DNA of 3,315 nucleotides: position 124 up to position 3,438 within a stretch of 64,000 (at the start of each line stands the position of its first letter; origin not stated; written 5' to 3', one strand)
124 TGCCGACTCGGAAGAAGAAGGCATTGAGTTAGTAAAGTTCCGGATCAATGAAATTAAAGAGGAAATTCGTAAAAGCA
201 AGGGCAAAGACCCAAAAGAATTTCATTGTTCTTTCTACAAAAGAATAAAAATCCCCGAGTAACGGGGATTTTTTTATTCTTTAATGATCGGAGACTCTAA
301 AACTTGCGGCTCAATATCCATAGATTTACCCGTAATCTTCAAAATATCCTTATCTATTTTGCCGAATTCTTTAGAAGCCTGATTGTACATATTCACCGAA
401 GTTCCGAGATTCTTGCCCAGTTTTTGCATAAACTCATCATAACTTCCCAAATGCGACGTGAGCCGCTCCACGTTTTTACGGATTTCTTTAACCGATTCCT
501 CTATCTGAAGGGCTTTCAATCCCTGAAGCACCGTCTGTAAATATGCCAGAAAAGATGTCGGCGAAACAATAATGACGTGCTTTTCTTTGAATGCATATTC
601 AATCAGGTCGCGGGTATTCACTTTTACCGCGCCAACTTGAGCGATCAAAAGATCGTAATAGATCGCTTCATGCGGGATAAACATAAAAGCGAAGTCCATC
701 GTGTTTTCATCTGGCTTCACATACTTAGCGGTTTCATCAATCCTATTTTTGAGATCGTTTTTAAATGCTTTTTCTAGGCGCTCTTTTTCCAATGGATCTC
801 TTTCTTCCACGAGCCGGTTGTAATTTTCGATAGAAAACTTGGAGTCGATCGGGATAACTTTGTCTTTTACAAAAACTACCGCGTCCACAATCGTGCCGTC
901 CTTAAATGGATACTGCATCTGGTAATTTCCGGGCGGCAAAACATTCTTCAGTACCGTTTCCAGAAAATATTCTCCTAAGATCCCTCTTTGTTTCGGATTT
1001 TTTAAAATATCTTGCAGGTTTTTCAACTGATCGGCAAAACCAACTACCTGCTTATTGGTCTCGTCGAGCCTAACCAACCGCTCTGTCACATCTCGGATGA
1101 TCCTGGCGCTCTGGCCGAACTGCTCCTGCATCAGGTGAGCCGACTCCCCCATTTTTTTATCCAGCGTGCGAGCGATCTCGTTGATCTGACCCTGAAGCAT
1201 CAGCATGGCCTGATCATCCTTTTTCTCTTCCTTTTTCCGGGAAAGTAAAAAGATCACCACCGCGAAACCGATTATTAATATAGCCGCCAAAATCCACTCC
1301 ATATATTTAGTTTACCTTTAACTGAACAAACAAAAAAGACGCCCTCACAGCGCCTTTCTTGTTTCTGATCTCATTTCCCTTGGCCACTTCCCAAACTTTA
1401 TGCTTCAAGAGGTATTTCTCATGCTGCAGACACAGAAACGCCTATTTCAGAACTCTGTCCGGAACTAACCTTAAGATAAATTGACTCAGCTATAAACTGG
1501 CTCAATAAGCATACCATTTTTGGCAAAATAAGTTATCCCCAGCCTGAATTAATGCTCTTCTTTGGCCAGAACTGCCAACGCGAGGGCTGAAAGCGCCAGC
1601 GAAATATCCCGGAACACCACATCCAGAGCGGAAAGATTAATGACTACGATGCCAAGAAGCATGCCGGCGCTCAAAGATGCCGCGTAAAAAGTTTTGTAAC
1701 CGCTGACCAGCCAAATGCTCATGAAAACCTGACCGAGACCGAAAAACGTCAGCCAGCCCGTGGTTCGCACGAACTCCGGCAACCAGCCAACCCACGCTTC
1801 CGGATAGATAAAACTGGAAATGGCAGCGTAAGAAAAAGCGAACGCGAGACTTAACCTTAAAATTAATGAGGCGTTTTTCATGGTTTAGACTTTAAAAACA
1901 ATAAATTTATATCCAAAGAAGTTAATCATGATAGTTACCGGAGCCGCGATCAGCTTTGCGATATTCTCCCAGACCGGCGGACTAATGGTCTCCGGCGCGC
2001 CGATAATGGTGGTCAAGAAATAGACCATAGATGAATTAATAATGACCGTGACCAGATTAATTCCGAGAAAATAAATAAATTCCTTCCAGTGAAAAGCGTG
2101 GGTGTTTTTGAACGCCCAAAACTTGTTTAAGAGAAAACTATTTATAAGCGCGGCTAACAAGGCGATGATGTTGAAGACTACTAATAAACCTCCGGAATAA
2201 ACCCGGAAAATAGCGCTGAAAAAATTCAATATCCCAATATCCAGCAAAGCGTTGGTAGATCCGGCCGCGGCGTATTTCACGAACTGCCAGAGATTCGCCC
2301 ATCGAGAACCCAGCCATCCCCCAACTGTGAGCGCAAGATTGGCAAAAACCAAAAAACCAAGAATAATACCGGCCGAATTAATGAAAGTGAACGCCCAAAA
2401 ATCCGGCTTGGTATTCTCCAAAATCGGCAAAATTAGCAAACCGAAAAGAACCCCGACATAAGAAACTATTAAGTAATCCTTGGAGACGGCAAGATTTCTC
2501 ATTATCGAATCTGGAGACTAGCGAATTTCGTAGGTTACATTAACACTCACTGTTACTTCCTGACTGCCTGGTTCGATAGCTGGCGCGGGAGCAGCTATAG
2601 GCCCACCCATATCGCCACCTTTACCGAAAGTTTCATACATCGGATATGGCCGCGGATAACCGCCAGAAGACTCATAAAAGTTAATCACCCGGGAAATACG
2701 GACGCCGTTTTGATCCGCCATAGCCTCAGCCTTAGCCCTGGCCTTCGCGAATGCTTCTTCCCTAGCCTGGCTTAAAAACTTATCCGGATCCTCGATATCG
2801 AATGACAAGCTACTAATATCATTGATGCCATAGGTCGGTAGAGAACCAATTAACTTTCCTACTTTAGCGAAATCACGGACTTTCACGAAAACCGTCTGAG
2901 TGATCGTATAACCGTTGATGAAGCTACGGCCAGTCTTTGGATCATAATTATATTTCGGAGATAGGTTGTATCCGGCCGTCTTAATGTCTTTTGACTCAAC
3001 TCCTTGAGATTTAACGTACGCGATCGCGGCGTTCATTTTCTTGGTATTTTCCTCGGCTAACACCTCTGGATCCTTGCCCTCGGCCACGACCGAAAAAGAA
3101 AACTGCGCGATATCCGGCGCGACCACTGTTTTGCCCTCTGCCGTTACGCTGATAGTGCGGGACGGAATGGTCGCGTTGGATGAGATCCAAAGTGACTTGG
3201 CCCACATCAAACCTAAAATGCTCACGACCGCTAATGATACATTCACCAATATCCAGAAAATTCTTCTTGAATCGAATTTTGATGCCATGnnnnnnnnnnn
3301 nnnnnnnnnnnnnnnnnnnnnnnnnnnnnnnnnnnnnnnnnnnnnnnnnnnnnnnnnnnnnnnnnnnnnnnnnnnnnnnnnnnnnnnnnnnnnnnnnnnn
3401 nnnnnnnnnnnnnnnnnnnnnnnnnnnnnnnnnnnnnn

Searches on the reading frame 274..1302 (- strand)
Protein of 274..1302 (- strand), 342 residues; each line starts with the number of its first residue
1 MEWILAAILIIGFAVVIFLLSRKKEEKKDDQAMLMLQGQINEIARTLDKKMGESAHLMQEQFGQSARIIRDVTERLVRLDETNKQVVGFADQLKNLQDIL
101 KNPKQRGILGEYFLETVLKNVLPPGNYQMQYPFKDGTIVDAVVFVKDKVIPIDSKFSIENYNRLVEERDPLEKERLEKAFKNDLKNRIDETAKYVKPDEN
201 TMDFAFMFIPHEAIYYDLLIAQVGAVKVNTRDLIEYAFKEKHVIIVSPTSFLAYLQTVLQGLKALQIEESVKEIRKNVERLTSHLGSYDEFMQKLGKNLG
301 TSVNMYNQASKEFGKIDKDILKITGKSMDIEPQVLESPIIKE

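Call 75: search_protein_families(library=pfam, proteins=[window:274-1302:-], max_evalue=0.00001)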
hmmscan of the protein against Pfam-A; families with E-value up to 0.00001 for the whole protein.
window:274-1302:- (342 aa): 1 family
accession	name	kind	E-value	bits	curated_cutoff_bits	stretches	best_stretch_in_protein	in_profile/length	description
PF02646.22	RmuC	-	1.9e-54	185.2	26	1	39-313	2-270/291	RmuC family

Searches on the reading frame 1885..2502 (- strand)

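Call 75: search_protein_families(library=pfam, proteins=[window:1885-2502:-], max_evalue=0.00001)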
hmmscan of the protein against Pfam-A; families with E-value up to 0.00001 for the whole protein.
window:1885-2502:- (205 aa): 1 family
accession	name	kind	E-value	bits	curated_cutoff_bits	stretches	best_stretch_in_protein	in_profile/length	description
PF04138.20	GtrA_DPMS_TM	-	8.8e-18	65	26.1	1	76-203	1-117/117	GtrA/DPMS, transmembrane domain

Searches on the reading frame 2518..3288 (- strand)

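Call 75: search_protein_families(library=pfam, proteins=[window:2518-3288:-], max_evalue=0.00001)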
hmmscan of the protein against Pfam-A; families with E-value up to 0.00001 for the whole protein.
window:2518-3288:- (256 aa): 1 family
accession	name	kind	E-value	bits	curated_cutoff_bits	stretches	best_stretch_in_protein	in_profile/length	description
PF04402.19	SIMPL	-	2.4e-54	185.1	25.2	1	46-253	1-205/205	Protein of unknown function (DUF541)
